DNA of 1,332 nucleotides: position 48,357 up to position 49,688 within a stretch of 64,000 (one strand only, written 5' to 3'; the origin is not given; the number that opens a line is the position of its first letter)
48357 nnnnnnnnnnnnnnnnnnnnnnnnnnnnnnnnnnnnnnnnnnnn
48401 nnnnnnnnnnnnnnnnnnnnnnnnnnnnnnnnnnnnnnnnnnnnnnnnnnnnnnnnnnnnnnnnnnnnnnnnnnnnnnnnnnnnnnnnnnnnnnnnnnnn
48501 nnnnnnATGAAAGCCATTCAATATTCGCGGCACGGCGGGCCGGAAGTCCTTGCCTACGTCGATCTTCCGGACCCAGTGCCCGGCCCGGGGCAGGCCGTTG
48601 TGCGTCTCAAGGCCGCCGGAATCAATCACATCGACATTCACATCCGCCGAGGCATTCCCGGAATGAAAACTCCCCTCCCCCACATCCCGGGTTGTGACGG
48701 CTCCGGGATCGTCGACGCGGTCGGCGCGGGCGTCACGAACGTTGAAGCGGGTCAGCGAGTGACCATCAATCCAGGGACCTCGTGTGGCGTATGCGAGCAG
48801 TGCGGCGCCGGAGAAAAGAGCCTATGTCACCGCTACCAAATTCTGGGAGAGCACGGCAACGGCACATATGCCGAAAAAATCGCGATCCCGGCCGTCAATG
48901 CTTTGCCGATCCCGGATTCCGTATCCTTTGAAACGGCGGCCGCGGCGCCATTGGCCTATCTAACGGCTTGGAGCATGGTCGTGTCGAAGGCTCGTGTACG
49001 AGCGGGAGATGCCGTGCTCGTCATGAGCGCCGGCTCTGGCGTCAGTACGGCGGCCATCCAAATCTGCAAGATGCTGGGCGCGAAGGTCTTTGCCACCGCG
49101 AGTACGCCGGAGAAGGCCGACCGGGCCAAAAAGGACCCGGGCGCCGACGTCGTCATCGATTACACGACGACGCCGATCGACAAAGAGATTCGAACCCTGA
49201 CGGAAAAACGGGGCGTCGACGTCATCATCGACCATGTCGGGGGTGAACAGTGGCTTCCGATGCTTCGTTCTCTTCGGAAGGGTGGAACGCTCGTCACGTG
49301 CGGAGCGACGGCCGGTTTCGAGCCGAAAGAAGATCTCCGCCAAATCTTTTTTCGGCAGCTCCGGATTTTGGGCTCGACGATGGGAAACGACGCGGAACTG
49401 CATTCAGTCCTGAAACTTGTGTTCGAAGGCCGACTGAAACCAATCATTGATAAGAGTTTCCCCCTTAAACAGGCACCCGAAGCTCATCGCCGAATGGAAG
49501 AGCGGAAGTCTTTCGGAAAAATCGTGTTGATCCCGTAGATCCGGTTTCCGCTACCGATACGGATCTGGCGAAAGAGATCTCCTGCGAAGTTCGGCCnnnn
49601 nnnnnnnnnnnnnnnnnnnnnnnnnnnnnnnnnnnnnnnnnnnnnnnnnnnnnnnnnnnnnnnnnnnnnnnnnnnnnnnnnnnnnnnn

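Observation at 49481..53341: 3.7-kb cargo with two secreted-protein genes flanked by near-identical 80-bp direct repeats of an MDR oxidoreductase 3' end, with a RelE/RHH module at the border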

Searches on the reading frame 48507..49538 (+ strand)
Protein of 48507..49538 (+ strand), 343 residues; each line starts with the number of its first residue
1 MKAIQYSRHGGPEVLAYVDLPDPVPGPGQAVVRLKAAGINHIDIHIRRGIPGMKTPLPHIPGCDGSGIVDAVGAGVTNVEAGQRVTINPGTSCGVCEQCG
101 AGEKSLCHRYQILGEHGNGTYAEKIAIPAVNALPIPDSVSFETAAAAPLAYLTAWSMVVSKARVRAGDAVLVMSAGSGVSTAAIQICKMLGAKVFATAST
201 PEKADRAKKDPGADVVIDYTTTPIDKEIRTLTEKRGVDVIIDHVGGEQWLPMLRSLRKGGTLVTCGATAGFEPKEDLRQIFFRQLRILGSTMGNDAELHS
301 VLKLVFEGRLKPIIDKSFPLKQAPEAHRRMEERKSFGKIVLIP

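Call 10: search_protein_families(library=pfam, proteins=[window:48507-49538:+], max_evalue=0.01)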
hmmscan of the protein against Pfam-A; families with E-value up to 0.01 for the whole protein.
window:48507-49538:+ (343 aa): 3 families
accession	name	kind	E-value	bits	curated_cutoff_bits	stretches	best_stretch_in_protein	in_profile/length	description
PF00107.32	ADH_zinc_N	-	2.1e-31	109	31.8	1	178-305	1-127/129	Zinc-binding dehydrogenase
PF08240.17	ADH_N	-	9e-28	97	23.5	1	26-137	1-104/104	Alcohol dehydrogenase GroES-like domain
PF13602.12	ADH_zinc_N_2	-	3.8e-27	96.3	27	1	212-341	2-134/134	Zinc-binding dehydrogenase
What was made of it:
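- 48507..49538 (+): Target gene 1: intact MDR / zinc-type alcohol dehydrogenase-quinone oxidoreductase gene (343 aa). Pfam ADH_N 9e-28, ADH_zinc_N 2e-31, ADH_zinc_N_2 4e-27 (call 10).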

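Call 12: find_encoding_contigs(protein=window:48507-49538:+, flank=10000, max_places=10)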
Protein window:48507-49538:+ (343 aa): 3 contigs read that carry it; 3 places shown.
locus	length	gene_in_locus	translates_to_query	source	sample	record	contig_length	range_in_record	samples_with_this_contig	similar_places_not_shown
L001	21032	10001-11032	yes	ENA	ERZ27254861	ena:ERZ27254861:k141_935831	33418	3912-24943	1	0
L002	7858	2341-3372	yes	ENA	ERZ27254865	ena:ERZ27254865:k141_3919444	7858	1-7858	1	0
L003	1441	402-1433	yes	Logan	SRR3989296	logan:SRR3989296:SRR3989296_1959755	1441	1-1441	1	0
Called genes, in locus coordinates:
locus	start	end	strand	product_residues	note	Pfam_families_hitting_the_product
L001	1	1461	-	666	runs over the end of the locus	PF00111:Fer2 (weak), PF13510:Fer2_4, PF10588:NADH-G_4Fe-4S_3, PF22117:Fer4_Nqo3, PF04879:Molybdop_Fe4S4, PF22151:Fer4_NDSU1 (weak), PF00384:Molybdopterin (weak)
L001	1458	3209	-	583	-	PF01058:Oxidored_q6, PF00346:Complex1_49kDa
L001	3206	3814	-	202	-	PF00753:Lactamase_B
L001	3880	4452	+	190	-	PF01243:PNPOx_N (weak), PF12766:Pyridox_oxase_2 (weak)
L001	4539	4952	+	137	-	PF07238:PilZ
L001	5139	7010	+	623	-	PF01663:Phosphodiest (weak)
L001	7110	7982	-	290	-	PF02737:3HCDH_N, PF00725:3HCDH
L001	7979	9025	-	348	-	PF08240:ADH_N, PF00107:ADH_zinc_N, PF13602:ADH_zinc_N_2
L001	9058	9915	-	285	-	PF04909:Amidohydro_2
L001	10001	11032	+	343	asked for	PF08240:ADH_N, PF00107:ADH_zinc_N, PF13602:ADH_zinc_N_2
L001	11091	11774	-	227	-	-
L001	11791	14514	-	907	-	PF01244:Peptidase_M19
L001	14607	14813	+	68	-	PF13602:ADH_zinc_N_2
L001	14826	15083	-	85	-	PF05016:ParE_toxin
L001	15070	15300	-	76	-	PF22180:RH3_dom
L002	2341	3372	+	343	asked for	PF08240:ADH_N, PF00107:ADH_zinc_N, PF13602:ADH_zinc_N_2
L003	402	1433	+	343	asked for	PF08240:ADH_N, PF00107:ADH_zinc_N, PF13602:ADH_zinc_N_2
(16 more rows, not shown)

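Call 14: find_related_loci(query=window:48507-49538:+, collection=genome_contigs, flank=10000)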
Query window:48507-49538:+ (343 aa) in genome_contigs; peptide patterns used: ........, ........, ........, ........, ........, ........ (x = any residue, [..] = any of these).
189 stretches matched a pattern; 110 encode a relative of the query (tblastn E <= 1e-3); the best 80 are kept; 80 distinct loci.
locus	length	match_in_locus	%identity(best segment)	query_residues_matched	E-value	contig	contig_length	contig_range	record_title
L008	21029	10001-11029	62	1-343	4e-144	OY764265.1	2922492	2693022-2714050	MAG: Bdellovibrionota bacterium isolate efddfb02-ff0c-4ac5-ae96-c61d995422a3 genome assembly, chromosome: 1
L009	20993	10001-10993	52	10-341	5e-109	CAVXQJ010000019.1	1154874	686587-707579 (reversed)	MAG: uncultured delta proteobacterium isolate MFD01872.bin.2.281 genome assembly, contig: contig_60161, whole genome sho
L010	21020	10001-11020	47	1-343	2e-107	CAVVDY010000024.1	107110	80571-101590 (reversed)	MAG: uncultured Acidobacteriaceae bacterium isolate MFD02416.bin.2.82 genome assembly, contig: contig_26491, whole genom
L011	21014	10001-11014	48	1-341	3e-107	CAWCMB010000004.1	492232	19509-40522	MAG: uncultured Acidobacteriaceae bacterium isolate MFD05502.bin.1.183 genome assembly, contig: contig_2616, whole genom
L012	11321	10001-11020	48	1-343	4e-107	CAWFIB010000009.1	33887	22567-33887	MAG: uncultured Acidobacteriaceae bacterium isolate MFD02416.bin.1.391 genome assembly, contig: contig_21271, whole geno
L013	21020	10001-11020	48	1-343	4e-107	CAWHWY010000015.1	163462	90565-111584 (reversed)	MAG: uncultured Acidobacteriaceae bacterium isolate MFD04428.bin.2.89 genome assembly, contig: contig_54518, whole genom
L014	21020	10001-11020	52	1-343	6e-107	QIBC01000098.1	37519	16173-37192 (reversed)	MAG: Acidobacteria bacterium isolate gp1 AA112 14_0929_09_20cm_scaffold_1252_curated, whole genome shotgun sequence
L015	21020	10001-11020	47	1-343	9e-107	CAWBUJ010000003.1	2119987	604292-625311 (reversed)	MAG: uncultured Acidobacteriaceae bacterium isolate MFD05502.bin.1.202 genome assembly, contig: contig_21005, whole geno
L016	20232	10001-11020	47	1-343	9e-107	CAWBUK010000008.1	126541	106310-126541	MAG: uncultured Acidobacteriaceae bacterium isolate MFD05502.bin.1.243 genome assembly, contig: contig_61612, whole geno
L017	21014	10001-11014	47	1-341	2e-106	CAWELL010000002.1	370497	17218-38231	MAG: uncultured Acidobacteriaceae bacterium isolate MFD05705.bin.1.81 genome assembly, contig: contig_31095, whole genom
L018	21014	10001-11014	49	1-341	2e-106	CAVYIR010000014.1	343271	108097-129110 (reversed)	MAG: uncultured Acidobacteriaceae bacterium isolate MFD05377.bin.1.126 genome assembly, contig: contig_93480, whole geno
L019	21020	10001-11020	47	1-343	3e-106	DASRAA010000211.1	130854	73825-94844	MAG TPA_asm: Candidatus Binatia bacterium isolate SMAG_U11106 k141_2982906, whole genome shotgun sequence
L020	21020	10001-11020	48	1-343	6e-106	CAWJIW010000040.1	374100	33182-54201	MAG: uncultured Acidobacteriaceae bacterium isolate MFD05377.bin.2.21 genome assembly, contig: contig_76825, whole genom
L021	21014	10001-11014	48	1-341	4e-106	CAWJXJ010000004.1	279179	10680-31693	MAG: uncultured Acidobacteriaceae bacterium isolate MFD05502.bin.1.194 genome assembly, contig: contig_28946, whole geno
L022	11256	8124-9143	50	1-343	6e-106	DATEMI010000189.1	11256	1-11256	MAG TPA_asm: Terriglobales bacterium isolate SMAG_U8938 k141_1278451, whole genome shotgun sequence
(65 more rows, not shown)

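Call 16: find_homologous_proteins(query=window:48507-49538:+, max_evalue=1e-30)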
Query window:48507-49538:+ (343 aa): 7287 proteins with E <= 1e-30 among 8000 candidates; the best 120 are listed.
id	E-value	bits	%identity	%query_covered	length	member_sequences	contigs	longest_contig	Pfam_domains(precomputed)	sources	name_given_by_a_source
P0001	3.2e-227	771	100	100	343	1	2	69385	PF00107.33,PF13602.13,PF08240.18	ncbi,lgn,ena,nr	ncbi:MAG TPA: zinc-binding dehydrogenase [Bdellovibrionota bacterium]|nr:zinc-binding dehydrogenase 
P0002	5.6e-155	534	67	100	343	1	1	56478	PF00107.33,PF13602.13,PF08240.18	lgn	-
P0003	2.1e-154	532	67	100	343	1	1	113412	PF00107.33,PF13602.13,PF08240.18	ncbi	ncbi:MAG: zinc-binding dehydrogenase [Pseudomonadota bacterium]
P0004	5.1e-154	531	65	100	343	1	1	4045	PF00107.33,PF13602.13,PF08240.18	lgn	-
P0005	9.0e-153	527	66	100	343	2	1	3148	PF00107.33,PF13602.13,PF08240.18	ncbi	-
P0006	5.7e-148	511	64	100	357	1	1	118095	PF00107.33,PF13602.13,PF08240.18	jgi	jgi:NADPH:quinone reductase-like Zn-dependent oxidoreductase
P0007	2.7e-144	499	64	100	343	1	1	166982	PF00107.33,PF13602.13,PF08240.18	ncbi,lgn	-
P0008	5.1e-143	494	62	99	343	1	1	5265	PF00107.33,PF13602.13,PF08240.18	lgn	-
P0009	2.0e-137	476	62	100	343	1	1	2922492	PF00107.33,PF13602.13,PF08240.18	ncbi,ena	-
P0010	2.1e-137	476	62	100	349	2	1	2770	PF00107.33,PF13602.13,PF08240.18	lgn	-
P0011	4.5e-134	465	59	100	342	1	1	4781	PF00107.33,PF01262.28,PF13602.13,PF08240.18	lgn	-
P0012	1.5e-132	460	59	100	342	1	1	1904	PF00107.33,PF13602.13,PF08240.18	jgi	jgi:NADPH:quinone reductase-like Zn-dependent oxidoreductase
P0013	1.9e-129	450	58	100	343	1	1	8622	PF00107.33,PF13602.13,PF08240.18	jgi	-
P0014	4.4e-129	449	57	100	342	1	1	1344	PF00107.33,PF01262.28,PF13602.13,PF08240.18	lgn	-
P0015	1.4e-128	447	57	100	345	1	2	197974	PF00107.33,PF13602.13,PF08240.18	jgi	jgi:NADPH:quinone reductase-like Zn-dependent oxidoreductase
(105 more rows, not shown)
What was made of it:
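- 48507..49538 (+): NCBI names it a zinc-binding dehydrogenase of a Bdellovibrionota MAG (call 16).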

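Call 22: find_encoding_contigs(protein=P0002, flank=10000, max_places=3)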
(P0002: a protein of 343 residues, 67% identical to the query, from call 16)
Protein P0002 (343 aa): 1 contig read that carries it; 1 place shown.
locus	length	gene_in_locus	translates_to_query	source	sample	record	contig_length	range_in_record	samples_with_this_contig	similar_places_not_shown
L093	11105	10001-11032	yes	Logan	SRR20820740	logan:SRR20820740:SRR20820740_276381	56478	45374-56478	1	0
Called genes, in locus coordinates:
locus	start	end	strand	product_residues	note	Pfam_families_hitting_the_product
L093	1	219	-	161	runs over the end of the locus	PF13183:Fer4_8 (faint), PF13534:Fer4_17 (faint), PF14697:Fer4_21 (faint), PF12797:Fer4_2 (faint), PF12838:Fer4_7, PF13187:Fer4_9, PF00037:Fer4, PF12837:Fer4_6 (weak), +2 more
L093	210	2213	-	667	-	PF00111:Fer2 (weak), PF13510:Fer2_4, PF10588:NADH-G_4Fe-4S_3, PF22117:Fer4_Nqo3, PF04879:Molybdop_Fe4S4, PF22151:Fer4_NDSU1, PF00384:Molybdopterin (faint)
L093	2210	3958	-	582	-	PF01058:Oxidored_q6, PF00346:Complex1_49kDa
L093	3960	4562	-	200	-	-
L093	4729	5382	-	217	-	-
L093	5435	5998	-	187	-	-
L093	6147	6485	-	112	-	PF05437:AzlD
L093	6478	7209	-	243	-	PF03591:AzlC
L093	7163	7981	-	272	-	PF02737:3HCDH_N, PF00725:3HCDH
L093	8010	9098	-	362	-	PF08240:ADH_N, PF00107:ADH_zinc_N, PF13602:ADH_zinc_N_2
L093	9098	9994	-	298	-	PF04909:Amidohydro_2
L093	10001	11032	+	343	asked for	PF08240:ADH_N, PF00107:ADH_zinc_N, PF13602:ADH_zinc_N_2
